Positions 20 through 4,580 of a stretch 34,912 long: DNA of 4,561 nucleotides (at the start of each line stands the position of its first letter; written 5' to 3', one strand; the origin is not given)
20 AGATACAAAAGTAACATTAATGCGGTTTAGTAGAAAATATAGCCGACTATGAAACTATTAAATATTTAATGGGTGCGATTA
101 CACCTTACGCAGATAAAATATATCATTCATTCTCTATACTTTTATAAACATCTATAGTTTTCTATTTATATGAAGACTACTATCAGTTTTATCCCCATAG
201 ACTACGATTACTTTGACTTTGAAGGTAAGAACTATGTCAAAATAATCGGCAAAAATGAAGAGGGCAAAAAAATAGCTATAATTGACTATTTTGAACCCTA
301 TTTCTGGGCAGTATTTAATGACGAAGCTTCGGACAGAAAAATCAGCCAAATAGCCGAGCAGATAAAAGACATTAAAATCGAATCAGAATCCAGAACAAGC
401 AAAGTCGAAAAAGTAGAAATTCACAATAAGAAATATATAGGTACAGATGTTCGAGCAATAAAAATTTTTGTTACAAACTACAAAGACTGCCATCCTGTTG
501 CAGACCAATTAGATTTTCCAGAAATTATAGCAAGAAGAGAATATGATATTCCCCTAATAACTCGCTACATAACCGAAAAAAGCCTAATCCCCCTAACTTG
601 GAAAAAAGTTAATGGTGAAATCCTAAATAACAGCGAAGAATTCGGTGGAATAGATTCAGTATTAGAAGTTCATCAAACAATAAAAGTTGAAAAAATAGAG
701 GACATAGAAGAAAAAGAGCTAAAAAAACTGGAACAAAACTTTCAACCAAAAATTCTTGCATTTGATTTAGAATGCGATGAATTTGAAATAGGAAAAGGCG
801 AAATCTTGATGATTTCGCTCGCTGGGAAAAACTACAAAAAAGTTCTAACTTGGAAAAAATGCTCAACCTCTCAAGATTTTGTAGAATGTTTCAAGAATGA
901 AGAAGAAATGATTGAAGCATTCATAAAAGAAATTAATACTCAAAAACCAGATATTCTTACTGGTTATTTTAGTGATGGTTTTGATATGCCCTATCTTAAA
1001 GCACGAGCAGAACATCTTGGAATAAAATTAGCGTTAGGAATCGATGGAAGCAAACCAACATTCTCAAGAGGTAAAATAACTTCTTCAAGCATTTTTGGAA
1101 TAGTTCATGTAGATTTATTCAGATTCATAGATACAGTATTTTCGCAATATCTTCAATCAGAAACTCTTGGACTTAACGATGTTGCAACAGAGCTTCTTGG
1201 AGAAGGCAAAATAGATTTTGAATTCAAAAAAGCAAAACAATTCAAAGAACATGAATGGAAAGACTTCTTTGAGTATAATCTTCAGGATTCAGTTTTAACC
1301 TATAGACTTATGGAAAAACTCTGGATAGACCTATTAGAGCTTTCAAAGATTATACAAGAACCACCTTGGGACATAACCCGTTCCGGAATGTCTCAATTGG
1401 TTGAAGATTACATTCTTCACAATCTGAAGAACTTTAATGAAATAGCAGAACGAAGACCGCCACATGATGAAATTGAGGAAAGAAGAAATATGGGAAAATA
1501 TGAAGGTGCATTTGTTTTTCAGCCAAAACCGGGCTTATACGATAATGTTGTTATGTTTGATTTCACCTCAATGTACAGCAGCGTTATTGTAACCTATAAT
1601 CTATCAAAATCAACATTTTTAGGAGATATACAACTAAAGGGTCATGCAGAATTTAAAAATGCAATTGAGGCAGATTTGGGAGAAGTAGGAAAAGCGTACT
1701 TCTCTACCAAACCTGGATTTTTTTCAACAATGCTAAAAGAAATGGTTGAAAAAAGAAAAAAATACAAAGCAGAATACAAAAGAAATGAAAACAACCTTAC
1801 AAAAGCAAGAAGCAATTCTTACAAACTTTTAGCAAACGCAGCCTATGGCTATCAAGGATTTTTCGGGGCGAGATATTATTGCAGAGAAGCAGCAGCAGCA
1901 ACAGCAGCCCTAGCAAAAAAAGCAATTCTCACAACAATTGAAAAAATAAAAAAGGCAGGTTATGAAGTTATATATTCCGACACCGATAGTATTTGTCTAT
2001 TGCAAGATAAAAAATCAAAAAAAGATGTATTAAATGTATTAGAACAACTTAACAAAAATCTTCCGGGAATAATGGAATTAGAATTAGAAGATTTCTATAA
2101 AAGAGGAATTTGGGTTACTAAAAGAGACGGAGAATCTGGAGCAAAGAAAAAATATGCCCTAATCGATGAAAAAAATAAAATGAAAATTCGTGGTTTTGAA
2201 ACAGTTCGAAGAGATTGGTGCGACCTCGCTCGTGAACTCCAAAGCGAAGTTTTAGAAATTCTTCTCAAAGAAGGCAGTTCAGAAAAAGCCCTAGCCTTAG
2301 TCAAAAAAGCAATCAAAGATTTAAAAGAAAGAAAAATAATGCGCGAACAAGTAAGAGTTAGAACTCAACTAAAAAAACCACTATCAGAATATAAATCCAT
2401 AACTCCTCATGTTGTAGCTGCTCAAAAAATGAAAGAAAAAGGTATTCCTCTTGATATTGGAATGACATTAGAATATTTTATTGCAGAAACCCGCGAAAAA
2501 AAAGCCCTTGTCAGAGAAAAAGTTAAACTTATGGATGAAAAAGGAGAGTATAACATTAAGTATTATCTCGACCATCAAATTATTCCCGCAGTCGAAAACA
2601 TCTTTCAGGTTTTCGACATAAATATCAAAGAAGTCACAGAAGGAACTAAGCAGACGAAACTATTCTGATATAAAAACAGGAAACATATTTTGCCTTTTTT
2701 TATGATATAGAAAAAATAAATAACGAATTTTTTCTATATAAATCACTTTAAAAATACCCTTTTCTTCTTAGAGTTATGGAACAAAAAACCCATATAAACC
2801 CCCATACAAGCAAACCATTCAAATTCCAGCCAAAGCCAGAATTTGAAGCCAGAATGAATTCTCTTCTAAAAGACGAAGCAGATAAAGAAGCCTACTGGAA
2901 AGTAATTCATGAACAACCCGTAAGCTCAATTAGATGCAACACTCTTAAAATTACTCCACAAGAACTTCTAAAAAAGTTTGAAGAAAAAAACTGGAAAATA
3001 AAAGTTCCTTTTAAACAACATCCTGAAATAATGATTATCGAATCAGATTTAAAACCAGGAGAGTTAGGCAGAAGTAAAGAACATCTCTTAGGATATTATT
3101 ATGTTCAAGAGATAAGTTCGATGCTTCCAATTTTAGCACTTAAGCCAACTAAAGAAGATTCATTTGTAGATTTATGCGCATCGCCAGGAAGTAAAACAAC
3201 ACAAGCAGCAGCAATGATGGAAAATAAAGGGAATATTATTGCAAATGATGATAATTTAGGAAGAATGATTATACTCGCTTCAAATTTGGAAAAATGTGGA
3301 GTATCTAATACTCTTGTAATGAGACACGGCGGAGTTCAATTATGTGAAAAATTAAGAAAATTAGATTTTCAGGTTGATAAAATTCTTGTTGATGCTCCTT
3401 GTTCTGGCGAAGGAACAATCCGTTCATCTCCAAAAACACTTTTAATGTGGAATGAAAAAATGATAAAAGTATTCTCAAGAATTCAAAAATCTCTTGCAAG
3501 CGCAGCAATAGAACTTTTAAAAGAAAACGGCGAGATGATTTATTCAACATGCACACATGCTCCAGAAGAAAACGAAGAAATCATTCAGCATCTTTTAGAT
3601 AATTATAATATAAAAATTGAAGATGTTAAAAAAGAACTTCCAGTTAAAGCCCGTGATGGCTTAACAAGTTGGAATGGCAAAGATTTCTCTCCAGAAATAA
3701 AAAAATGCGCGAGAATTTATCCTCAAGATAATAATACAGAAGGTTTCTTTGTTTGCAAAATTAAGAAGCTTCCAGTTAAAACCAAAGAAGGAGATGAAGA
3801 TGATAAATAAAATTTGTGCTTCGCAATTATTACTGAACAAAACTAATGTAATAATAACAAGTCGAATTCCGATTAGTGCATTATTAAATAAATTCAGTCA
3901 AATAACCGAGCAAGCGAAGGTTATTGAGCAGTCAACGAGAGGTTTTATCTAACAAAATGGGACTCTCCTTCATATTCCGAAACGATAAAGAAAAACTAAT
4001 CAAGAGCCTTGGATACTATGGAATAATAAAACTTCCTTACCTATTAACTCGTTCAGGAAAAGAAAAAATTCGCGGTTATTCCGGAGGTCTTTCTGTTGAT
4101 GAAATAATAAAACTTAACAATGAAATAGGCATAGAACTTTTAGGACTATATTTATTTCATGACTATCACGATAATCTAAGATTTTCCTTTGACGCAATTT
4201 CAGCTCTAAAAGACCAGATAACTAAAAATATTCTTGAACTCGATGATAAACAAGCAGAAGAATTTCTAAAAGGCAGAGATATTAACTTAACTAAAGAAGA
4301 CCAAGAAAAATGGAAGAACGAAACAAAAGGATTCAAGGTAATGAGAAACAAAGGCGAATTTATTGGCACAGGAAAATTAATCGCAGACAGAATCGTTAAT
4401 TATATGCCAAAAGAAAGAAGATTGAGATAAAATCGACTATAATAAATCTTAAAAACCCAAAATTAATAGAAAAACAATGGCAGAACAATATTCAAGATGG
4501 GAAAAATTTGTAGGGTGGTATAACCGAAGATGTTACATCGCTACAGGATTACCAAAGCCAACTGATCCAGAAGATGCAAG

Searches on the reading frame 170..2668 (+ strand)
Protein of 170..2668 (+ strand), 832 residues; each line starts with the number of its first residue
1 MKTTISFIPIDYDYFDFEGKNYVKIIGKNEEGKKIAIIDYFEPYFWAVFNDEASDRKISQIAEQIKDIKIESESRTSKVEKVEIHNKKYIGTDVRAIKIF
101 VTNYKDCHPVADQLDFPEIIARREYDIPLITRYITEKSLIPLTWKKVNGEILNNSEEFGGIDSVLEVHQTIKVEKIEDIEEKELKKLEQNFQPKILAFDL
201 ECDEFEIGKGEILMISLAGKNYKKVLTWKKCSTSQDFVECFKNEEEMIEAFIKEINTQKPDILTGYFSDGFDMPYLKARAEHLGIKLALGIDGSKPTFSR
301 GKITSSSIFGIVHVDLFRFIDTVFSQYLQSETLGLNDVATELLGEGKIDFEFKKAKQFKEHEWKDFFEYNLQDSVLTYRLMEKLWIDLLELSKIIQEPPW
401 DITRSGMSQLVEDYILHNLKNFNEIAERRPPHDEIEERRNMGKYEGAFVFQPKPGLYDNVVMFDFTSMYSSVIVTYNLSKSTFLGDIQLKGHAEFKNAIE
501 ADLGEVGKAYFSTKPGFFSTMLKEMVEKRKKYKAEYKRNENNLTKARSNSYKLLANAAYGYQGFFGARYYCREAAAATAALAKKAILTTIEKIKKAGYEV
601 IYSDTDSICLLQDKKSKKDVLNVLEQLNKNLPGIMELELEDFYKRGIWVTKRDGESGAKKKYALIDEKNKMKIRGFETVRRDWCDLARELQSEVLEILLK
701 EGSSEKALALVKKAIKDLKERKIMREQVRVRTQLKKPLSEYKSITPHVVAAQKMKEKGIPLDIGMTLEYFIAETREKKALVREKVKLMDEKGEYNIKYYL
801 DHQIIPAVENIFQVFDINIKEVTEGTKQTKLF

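Call 88: search_protein_families(library=pfam, proteins=[window:170-2668:+], max_evalue=0.00001)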
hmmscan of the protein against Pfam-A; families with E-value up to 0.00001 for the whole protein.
window:170-2668:+ (832 aa): 4 families
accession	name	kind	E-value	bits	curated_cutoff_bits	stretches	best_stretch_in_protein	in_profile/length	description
PF00136.26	DNA_pol_B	-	4.5e-55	187.7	23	1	405-813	9-451/453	DNA polymerase family B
PF03104.25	DNA_pol_B_exo1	-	5.7e-27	95.1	23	1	123-321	4-229/242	DNA polymerase family B, exonuclease domain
PF10108.15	DNA_pol_B_exo2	-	3e-09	37.3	24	1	241-380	34-169/213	Predicted 3'-5' exonuclease related to the exonuclease domain of PolB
PF13482.12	RNase_H_2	-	5.5e-06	26.9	22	0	198-384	3-164/165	RNase_H superfamily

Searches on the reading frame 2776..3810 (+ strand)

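Call 88: search_protein_families(library=pfam, proteins=[window:2776-3810:+], max_evalue=0.00001)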
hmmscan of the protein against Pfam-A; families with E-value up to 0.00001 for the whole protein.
window:2776-3810:+ (344 aa): 2 families
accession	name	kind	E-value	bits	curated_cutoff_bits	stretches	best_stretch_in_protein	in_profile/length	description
PF01189.24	Methyltr_RsmB-F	-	2.1e-47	161.8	27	1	120-329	2-198/199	16S rRNA methyltransferase RsmB/F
PF17125.10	Methyltr_RsmF_N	-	1.2e-11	45.3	34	1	22-112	4-85/86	N-terminal domain of 16S rRNA methyltransferase RsmF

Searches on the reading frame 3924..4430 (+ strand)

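Call 88: search_protein_families(library=pfam, proteins=[window:3924-4430:+], max_evalue=0.00001)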
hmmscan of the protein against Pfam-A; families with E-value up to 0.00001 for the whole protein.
window:3924-4430:+ (168 aa): 1 family
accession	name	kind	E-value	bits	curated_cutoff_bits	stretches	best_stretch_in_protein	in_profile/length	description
PF13636.12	Methyltranf_PUA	-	1.2e-07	32.1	27.6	1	111-167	1-49/49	RNA-binding PUA-like domain of methyltransferase RsmF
